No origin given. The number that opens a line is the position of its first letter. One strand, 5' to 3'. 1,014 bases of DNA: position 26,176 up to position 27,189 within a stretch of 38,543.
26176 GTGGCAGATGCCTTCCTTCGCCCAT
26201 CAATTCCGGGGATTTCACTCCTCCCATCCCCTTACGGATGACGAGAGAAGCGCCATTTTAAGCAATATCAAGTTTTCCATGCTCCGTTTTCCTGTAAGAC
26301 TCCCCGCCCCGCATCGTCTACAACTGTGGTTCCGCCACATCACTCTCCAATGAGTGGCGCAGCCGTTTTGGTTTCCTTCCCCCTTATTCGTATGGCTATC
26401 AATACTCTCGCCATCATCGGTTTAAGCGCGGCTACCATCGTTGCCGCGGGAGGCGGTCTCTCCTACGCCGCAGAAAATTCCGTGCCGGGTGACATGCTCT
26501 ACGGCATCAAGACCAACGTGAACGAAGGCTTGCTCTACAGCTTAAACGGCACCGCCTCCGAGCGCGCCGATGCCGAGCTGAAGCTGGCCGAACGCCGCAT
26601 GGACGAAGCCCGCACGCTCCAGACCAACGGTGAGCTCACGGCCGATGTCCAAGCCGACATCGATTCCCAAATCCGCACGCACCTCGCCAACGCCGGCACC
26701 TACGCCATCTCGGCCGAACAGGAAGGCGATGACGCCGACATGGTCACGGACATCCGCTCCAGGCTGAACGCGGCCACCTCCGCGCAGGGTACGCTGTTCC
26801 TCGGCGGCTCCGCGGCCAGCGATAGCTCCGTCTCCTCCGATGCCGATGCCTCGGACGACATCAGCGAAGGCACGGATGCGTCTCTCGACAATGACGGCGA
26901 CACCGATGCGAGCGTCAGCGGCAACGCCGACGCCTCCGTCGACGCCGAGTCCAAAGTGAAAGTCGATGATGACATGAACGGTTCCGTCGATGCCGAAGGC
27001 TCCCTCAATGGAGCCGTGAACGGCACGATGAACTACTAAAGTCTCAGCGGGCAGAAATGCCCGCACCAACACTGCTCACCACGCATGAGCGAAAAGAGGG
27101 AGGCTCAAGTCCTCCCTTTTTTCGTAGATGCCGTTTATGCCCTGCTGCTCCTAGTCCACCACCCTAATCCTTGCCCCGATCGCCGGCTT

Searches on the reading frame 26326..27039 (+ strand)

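Call 19: search_protein_families(library=pfam, proteins=[window:26326-27039:+], max_evalue=0.001)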
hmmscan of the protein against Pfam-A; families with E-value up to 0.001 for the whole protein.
window:26326-27039:+ (237 aa): 1 family
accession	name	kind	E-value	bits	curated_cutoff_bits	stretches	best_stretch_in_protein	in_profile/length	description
PF18915.5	DUF5667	-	1.2e-07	32.5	27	1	52-147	2-96/99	Domain of unknown function (DUF5667)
